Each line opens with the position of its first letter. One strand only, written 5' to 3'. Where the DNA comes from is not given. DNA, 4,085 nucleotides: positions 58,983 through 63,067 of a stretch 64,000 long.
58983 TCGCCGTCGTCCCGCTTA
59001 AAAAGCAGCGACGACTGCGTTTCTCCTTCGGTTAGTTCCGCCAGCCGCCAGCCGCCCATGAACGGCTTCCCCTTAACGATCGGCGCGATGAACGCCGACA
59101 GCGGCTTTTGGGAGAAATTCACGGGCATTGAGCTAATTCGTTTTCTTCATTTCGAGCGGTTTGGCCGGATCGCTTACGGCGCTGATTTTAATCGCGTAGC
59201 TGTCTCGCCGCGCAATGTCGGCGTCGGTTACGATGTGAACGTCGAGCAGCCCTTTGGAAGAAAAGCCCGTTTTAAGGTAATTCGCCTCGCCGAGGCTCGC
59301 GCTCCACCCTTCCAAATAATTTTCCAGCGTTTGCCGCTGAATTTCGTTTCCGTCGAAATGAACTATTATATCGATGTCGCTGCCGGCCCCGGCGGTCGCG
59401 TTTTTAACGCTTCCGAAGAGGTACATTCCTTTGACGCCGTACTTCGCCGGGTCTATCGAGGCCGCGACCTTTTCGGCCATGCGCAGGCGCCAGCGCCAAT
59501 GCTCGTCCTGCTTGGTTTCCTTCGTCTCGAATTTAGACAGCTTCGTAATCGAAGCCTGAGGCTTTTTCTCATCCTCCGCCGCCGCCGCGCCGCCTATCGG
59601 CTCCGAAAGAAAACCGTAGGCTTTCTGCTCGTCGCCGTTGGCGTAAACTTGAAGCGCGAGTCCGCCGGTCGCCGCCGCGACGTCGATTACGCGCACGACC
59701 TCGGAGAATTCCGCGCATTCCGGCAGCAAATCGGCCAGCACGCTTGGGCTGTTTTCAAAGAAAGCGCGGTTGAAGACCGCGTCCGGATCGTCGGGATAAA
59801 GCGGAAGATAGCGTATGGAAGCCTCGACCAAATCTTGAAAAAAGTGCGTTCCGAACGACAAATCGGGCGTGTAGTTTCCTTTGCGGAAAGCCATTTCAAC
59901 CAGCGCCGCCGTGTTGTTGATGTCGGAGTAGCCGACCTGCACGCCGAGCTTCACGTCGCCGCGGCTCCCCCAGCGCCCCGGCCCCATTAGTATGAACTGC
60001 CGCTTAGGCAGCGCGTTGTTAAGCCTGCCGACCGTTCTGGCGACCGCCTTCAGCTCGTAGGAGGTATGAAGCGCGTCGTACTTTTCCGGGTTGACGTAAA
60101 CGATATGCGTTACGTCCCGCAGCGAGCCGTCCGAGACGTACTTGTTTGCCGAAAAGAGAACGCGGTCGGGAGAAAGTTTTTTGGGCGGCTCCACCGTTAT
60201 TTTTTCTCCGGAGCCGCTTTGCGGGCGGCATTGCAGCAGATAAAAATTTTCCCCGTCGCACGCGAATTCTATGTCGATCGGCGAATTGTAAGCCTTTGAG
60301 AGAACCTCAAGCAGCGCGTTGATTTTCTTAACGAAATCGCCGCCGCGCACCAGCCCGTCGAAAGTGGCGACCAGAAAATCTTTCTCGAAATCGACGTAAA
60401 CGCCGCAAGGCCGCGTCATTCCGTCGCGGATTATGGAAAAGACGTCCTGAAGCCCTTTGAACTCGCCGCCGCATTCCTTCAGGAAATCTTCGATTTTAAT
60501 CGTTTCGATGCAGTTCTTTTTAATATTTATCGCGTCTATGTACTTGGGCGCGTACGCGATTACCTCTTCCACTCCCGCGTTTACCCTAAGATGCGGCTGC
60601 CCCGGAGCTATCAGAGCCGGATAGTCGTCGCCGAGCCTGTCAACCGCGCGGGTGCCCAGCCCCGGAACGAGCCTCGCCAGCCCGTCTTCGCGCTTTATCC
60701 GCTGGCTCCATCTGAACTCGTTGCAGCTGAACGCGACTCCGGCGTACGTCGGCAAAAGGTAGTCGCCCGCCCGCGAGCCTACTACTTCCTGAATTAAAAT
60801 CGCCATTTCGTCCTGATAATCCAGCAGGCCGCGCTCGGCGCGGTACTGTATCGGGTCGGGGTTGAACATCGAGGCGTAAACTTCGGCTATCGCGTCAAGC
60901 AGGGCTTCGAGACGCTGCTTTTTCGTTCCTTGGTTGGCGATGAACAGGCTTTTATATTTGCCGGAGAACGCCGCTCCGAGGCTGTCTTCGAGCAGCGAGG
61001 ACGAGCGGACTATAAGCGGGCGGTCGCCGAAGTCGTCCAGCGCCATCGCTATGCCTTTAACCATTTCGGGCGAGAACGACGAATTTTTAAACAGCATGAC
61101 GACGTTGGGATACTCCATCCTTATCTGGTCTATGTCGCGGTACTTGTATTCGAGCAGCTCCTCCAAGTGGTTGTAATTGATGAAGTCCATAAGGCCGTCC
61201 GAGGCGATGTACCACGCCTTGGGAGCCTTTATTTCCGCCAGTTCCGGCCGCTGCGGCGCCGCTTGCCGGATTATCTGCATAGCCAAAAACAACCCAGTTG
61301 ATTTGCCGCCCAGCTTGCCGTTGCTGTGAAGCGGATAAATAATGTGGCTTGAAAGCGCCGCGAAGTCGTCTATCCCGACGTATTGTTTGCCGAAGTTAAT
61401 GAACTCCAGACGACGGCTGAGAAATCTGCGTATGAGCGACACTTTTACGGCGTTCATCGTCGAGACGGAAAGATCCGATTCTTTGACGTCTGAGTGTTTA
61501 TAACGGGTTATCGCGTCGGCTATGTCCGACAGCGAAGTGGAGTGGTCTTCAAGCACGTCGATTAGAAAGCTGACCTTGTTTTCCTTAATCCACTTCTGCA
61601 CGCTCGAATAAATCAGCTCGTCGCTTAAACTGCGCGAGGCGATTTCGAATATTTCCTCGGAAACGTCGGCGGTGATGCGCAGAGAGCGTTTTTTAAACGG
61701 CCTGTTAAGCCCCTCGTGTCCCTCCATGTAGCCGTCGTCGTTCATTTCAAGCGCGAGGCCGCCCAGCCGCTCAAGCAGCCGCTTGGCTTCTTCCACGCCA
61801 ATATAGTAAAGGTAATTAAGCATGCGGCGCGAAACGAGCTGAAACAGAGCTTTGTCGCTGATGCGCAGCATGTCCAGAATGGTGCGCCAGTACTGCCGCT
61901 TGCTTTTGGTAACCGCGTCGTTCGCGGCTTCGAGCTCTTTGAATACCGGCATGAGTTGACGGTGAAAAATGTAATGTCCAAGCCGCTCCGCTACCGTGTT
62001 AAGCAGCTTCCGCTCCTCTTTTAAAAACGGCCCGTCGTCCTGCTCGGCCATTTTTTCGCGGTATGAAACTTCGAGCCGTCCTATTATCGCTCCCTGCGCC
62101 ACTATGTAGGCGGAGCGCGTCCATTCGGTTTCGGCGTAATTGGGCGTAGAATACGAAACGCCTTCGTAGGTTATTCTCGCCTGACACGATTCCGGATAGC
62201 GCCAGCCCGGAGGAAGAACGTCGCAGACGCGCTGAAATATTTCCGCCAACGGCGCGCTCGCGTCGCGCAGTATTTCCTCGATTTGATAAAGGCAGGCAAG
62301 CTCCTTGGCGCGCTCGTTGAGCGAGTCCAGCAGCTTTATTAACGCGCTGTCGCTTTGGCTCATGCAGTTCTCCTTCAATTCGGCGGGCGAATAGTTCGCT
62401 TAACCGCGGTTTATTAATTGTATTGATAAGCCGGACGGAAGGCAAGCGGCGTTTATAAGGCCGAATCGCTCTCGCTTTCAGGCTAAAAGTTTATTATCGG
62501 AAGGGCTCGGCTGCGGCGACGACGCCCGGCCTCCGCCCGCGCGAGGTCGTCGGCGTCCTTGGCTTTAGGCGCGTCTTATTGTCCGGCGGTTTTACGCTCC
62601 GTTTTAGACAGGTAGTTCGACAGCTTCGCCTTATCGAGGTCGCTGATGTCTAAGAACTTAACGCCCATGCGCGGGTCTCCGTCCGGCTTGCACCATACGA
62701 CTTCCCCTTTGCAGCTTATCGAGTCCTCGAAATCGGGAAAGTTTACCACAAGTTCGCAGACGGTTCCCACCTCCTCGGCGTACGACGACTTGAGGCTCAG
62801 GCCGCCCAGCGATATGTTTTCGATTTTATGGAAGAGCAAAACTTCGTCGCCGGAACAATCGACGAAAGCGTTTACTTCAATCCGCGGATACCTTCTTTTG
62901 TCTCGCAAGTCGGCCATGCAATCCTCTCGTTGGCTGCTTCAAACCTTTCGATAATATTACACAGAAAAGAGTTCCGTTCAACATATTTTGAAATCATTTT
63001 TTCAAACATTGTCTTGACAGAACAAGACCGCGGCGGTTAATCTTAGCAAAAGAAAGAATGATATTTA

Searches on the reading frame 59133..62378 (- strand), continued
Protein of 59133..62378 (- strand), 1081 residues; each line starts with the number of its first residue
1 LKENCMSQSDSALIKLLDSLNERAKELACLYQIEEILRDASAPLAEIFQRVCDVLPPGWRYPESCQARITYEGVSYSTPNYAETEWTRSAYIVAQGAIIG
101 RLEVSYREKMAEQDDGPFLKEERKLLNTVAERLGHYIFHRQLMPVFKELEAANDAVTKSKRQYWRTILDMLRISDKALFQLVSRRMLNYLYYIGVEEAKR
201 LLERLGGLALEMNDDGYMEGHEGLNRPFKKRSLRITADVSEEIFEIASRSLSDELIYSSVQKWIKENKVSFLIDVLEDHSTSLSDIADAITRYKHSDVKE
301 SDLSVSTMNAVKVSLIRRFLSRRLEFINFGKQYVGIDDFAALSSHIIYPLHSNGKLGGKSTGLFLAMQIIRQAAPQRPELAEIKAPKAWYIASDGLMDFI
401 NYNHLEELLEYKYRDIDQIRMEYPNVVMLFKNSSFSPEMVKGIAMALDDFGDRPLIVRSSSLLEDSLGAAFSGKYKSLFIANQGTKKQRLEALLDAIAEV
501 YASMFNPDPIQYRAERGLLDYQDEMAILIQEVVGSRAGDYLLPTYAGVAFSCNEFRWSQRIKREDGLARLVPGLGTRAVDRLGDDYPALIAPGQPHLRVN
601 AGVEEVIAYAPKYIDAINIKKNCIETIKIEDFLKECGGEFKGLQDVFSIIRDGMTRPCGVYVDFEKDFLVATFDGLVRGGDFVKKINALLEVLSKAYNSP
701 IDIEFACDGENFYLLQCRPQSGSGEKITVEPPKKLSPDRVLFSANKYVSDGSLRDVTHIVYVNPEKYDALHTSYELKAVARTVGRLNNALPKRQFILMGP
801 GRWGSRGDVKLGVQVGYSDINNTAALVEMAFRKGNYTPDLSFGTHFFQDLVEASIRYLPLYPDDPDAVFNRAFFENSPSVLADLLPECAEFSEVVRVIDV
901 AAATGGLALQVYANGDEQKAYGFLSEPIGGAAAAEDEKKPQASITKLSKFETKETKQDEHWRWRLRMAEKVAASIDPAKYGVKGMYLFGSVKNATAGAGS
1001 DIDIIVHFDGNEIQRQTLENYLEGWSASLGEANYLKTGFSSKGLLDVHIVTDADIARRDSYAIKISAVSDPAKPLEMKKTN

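Call 74: fold_search(model_id=the predicted structure, library=pdb)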
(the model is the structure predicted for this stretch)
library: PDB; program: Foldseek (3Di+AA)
matches with E <= 10: 452; with E <= 0.001: 21
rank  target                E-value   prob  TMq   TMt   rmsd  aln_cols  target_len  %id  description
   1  5hv3                  2.2e-08  1.00  0.21  0.27   8.3       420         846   17  Rifampin phosphotransferase G527Y mutant in complex with AMPPNP from Listeria monocytogenes (released 2016-03-30)
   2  5hv1                  5.1e-08  1.00  0.23  0.29   8.4       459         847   15  Rifampin phosphotransferase in complex with AMPPNP and rifampin from Listeria monocytogenes (released 2016-03-30)
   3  5fbs                  1.4e-07  1.00  0.19  0.25   9.6       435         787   14  Crystal structure of rifampin phosphotransferase RPH-Lm from Listeria monocytogenes in complex with ADP and magnesium (released 2016-01-13)
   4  5hv2                  2.0e-07  1.00  0.22  0.28   7.9       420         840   16  Rifampin phosphotransferase G527Y mutant from Listeria monocytogenes (released 2016-03-30)
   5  5hv6_B                4.3e-07  1.00  0.20  0.67   6.3       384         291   15  The ATP binding domain of rifampin phosphotransferase from Listeria monocytogenes (released 2016-03-30)
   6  9goj                  6.1e-07  1.00  0.18  0.51   8.0       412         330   14  Crystal structure of HpeI from Rhodococcus rhodochrous GD02 (released 2025-05-21)
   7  5hv6_A                6.4e-07  1.00  0.20  0.63   7.1       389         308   16  The ATP binding domain of rifampin phosphotransferase from Listeria monocytogenes (released 2016-03-30)
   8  1dik                  8.1e-06  1.00  0.19  0.23  11.6       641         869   11  PYRUVATE PHOSPHATE DIKINASE (released 1996-04-03)
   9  5jvl_A                9.8e-06  1.00  0.16  0.19  17.2       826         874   11  C4-type pyruvate phospate dikinase: nucleotide binding domain with bound ATP analogue (released 2017-04-05)
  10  1kbl                  1.8e-05  1.00  0.21  0.25  12.2       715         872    9  PYRUVATE PHOSPHATE DIKINASE (released 2002-01-30)
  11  5jvj_A                2.8e-05  1.00  0.15  0.18  16.3       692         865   12  C4-type pyruvate phosphate dikinase: different conformational states of the nucleotide binding domain in the dimer (released 2017-04-05)
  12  5jvl_C                3.6e-05  0.98  0.13  0.16  21.3       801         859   11  C4-type pyruvate phospate dikinase: nucleotide binding domain with bound ATP analogue (released 2017-04-05)
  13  1ggo                  4.0e-05  1.00  0.20  0.24  10.8       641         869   11  T453A MUTANT OF PYRUVATE, PHOSPHATE DIKINASE (released 2001-01-10)
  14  2r82                  1.4e-04  0.97  0.16  0.19  19.3       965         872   10  Pyruvate phosphate dikinase (PPDK) triple mutant R219E/E271R/S262D adapts a second conformational state (released 2008-01-01)
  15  5lu4_B                2.1e-04  1.00  0.20  0.24  12.1       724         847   11  C4-type pyruvate phosphate dikinase: conformational intermediate of central domain in the swiveling mechanism (released 2017-05-24)
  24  8xeh_E                7.7e-03  1.00  0.07  0.48   5.8       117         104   14  Crystal structure of HEPN-MNT complex (released 2024-12-18)
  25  8xeo_B                2.0e-02  1.00  0.08  0.58   4.3       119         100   16  Crystal structure of MNT antitoxin (released 2024-12-18)
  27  8xeo_A                6.2e-02  0.99  0.07  0.54   4.8       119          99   15  Crystal structure of MNT antitoxin (released 2024-12-18)
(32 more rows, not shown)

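Call 76: search_protein_families(library=padloc, proteins=[window:59133-62378:-], max_evalue=0.001)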
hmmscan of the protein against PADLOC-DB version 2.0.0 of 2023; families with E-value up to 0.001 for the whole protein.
window:59133-62378:- (1081 aa): 4 families
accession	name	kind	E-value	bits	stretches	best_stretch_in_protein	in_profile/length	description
PDLC04906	PDC-S09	-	6e-08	31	1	978-1022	20-67/98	-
PDLC04905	PDC-S09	-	1.1e-05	23.7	1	978-1021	17-59/101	-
PDLC04902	PDC-S09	-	1.2e-05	23.5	1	978-1013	17-52/97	-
PDLC04904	PDC-S09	-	1.3e-05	23.3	1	978-1022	21-67/104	-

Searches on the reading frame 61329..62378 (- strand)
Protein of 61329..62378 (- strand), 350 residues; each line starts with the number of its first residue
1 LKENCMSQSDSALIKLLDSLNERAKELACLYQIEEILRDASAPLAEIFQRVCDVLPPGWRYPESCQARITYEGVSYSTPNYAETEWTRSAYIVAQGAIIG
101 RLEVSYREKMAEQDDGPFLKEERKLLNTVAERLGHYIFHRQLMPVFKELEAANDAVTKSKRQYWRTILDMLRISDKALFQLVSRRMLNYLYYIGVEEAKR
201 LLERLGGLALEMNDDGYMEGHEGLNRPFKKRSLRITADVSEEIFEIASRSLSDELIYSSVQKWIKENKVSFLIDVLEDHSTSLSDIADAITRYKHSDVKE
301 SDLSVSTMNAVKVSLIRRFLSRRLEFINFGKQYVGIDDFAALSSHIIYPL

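Call 51: search_protein_families(library=pfam, proteins=[window:61329-62378:-], max_evalue=1)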
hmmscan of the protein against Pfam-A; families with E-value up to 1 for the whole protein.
window:61329-62378:- (350 aa): 2 families
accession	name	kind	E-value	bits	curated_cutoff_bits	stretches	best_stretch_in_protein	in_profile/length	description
PF10436.14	BCDHK_Adom3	-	0.02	15.2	24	1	151-323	49-125/160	Mitochondrial branched-chain alpha-ketoacid dehydrogenase kinase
PF24918.1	NET2A_C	-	0.043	14.1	27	1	256-312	77-131/180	NET2A, C-terminal domain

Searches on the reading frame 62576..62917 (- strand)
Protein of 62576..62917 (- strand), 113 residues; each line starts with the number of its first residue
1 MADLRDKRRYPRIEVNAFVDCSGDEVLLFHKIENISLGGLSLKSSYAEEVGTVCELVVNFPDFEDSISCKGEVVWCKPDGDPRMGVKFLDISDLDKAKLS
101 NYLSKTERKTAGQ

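Call 3: search_protein_families(library=pfam, proteins=[window:62576-62917:-], max_evalue=0.01)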
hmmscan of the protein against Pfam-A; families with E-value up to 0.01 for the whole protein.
window:62576-62917:- (113 aa): 1 family
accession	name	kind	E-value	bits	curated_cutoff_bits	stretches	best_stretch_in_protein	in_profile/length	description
PF07238.19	PilZ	-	3.6e-18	66.2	22.5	1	6-103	1-100/102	PilZ domain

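Call 4: search_protein_families(library=ncbifam, proteins=[window:62576-62917:-], max_evalue=0.01)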
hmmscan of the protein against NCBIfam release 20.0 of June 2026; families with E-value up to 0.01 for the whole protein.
window:62576-62917:- (113 aa): 1 family
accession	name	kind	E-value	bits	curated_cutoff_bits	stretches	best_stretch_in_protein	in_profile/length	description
TIGR02266.1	gmx_TIGR02266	paralog_domain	6.9e-14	51.8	68.7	1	12-104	1-96/96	TIGR02266 family protein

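Call 76: search_protein_families(library=padloc, proteins=[window:62576-62917:-], max_evalue=0.001)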
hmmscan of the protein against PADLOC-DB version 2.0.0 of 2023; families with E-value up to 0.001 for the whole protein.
window:62576-62917:- (113 aa): 0 families
